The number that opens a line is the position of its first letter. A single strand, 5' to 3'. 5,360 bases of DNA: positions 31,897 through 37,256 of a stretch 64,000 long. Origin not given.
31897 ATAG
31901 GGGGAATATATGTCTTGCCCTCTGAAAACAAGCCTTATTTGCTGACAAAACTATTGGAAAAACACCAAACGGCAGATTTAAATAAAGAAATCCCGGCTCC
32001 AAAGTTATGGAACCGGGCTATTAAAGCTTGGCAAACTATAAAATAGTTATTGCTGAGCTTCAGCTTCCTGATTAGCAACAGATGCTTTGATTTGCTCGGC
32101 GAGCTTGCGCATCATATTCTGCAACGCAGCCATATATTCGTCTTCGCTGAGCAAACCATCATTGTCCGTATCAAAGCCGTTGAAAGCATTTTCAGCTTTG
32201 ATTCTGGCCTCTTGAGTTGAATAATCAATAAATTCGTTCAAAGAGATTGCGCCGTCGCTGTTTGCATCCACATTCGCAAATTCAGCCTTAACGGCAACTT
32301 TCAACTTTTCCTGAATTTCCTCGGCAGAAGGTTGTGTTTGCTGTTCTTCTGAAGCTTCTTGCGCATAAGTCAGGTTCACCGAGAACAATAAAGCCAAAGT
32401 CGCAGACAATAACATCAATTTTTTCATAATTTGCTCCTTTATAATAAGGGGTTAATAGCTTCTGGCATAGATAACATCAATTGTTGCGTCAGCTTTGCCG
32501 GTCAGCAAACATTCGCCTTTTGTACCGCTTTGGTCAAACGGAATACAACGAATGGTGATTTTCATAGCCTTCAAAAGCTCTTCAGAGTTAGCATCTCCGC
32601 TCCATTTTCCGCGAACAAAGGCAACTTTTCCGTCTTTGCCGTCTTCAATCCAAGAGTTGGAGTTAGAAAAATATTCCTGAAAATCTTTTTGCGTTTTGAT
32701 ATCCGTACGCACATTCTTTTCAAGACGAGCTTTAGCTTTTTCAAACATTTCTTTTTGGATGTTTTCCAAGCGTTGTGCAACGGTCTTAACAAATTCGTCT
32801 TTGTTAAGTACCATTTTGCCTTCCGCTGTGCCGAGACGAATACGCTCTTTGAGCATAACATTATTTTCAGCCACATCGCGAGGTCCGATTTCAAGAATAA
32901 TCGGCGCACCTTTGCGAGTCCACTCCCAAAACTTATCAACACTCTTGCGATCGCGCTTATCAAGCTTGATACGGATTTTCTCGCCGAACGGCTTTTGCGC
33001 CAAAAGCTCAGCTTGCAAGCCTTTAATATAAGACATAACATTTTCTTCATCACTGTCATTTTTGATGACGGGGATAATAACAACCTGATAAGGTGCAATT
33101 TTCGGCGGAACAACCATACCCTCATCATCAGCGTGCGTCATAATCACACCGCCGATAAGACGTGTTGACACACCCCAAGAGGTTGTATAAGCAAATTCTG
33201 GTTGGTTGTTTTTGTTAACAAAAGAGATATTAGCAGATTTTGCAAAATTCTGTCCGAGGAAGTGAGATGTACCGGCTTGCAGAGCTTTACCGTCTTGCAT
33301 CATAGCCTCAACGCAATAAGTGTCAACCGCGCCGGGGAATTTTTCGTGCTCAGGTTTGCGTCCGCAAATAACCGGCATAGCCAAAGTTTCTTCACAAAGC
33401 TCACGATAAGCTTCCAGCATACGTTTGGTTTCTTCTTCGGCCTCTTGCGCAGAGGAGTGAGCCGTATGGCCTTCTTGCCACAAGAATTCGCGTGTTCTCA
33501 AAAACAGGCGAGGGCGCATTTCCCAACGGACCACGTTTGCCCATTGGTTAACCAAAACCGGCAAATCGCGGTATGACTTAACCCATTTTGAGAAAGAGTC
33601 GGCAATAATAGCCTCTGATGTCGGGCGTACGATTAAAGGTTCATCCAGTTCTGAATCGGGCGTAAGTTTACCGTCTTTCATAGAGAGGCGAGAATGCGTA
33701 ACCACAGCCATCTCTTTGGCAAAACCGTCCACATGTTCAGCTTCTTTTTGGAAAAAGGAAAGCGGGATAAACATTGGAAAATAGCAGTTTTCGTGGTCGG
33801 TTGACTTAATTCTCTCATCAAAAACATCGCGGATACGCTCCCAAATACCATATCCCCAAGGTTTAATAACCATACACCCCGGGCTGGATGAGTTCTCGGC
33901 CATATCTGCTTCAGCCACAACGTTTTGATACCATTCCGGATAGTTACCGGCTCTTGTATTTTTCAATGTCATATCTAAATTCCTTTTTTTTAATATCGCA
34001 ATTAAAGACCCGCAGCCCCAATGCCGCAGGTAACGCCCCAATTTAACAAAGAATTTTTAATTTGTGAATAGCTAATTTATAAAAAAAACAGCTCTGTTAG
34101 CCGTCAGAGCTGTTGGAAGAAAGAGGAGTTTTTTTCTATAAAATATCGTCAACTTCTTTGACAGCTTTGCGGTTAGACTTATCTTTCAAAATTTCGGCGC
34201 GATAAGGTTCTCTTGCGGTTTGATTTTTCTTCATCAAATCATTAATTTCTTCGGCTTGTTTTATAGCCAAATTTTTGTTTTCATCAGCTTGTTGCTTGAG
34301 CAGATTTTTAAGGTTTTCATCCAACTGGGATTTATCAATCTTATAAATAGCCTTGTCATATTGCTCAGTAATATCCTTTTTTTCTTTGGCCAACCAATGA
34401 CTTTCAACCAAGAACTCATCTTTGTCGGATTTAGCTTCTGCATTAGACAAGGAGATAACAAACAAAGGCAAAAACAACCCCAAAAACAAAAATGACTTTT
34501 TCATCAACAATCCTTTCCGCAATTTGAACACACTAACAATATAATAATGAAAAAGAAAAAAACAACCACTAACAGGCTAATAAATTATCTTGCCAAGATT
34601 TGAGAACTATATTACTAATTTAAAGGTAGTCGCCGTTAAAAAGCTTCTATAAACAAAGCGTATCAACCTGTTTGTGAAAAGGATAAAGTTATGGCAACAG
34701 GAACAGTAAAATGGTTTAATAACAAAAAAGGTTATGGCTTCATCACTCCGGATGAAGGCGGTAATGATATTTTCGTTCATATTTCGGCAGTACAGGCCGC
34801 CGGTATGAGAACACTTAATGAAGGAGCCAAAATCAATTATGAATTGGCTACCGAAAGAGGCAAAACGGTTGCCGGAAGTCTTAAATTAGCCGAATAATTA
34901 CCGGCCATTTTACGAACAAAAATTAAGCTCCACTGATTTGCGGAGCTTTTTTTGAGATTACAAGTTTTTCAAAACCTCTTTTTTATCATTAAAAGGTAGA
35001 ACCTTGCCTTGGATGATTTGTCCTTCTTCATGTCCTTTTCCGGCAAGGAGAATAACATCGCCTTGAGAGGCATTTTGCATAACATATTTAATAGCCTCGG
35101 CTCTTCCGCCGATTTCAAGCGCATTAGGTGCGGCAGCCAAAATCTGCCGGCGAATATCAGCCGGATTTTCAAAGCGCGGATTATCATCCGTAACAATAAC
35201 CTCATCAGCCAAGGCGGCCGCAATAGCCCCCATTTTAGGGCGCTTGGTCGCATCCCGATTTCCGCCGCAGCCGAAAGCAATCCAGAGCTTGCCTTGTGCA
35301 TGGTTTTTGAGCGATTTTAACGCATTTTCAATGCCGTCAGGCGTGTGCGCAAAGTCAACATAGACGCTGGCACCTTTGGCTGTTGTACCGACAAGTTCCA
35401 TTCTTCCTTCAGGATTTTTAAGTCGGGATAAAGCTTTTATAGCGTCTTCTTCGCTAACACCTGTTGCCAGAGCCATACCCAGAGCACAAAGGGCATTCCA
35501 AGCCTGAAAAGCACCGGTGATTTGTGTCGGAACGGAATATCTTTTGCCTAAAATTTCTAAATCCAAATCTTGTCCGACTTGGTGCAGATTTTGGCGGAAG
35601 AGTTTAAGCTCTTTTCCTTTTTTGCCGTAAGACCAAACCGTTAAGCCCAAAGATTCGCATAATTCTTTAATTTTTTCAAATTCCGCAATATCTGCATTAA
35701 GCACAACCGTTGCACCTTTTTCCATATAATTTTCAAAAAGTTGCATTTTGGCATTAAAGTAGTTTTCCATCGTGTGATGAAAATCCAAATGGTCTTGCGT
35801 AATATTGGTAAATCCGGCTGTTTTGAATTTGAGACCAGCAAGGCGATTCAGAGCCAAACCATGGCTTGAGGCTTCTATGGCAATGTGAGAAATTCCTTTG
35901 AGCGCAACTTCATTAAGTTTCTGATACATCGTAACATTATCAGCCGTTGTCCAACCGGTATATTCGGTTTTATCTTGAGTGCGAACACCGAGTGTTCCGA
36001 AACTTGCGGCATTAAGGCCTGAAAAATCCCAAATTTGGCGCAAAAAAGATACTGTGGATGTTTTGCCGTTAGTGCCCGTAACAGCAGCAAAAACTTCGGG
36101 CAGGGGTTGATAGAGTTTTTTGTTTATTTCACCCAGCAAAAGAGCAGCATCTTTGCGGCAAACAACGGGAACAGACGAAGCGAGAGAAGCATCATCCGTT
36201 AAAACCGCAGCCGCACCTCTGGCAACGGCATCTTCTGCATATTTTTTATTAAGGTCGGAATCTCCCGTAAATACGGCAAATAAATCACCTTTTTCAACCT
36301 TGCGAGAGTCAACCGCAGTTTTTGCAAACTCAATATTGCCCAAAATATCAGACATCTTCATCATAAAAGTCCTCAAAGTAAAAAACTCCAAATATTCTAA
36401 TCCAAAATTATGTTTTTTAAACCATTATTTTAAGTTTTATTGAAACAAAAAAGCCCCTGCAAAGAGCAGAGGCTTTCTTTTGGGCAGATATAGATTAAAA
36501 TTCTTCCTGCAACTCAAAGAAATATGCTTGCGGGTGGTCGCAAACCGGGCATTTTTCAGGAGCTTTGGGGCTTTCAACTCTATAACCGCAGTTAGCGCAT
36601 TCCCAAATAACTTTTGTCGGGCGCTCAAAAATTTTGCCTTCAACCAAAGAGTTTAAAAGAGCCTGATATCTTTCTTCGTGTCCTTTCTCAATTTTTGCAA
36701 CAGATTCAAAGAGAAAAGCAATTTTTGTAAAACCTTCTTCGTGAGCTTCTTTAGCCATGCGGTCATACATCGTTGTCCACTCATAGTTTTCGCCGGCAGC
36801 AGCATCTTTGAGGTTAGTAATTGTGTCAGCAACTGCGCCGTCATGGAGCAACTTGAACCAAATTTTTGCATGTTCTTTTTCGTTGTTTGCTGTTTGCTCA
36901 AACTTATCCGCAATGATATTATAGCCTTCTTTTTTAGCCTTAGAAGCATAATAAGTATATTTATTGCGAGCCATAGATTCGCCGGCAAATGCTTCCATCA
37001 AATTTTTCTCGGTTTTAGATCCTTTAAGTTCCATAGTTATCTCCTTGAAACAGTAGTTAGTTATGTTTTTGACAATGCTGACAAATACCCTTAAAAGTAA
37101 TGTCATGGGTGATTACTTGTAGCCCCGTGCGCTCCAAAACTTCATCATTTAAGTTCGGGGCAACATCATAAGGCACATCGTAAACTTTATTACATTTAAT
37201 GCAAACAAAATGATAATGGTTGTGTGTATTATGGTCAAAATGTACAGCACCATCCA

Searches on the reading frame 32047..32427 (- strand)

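Call 42: search_protein_families(library=pfam, proteins=[window:32047-32427:-], max_evalue=0.001)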
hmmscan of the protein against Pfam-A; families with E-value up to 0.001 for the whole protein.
window:32047-32427:- (126 aa): 6 families
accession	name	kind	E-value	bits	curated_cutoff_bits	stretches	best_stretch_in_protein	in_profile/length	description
PF00036.39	EF-hand_1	-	1.7e-11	43.2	25.4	1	78-104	2-28/29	EF hand domain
PF13499.12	EF-hand_7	-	1.8e-09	38.3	30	0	39-69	34-65/67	EF-hand domain pair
PF13405.12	EF-hand_6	-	1.8e-09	36.9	25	1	79-104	3-28/30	EF-hand domain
PF13833.12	EF-hand_8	-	1.7e-08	34.5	28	1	80-103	29-52/54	EF-hand domain pair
PF13202.12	EF-hand_5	-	2.4e-07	30.3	25.9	0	48-66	3-21/25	EF hand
PF10591.15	SPARC_Ca_bdg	-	0.00014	22.6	22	1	23-100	33-112/113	Secreted protein acidic and rich in cysteine Ca binding region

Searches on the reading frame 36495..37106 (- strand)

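Call 42: search_protein_families(library=pfam, proteins=[window:36495-37106:-], max_evalue=0.001)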
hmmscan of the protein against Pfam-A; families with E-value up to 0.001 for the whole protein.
window:36495-37106:- (203 aa): 6 families
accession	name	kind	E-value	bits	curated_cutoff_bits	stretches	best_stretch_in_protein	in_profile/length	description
PF02915.23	Rubrerythrin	-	8.8e-26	91.4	22.8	1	34-151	1-137/137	Rubrerythrin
PF21349.2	RUBY_RBDX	-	7.1e-12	45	26.5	1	168-196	1-29/30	Rubrerythrin, rubredoxin-like domain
PF23455.1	DUF7129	-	4.4e-07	30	30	1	163-190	7-34/45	Domain of unknown function (DUF7129)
PF01096.23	Zn_ribbon_TFIIS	-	0.00023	21.4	21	0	185-200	2-17/39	Transcription factor S-II (TFIIS)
PF23458.2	DUF7130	-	0.00054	20.2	35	1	163-201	49-88/89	Domain of unknown function (DUF7130)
PF00210.30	Ferritin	-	0.00087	19.7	24.5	0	34-153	2-138/142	Ferritin-like domain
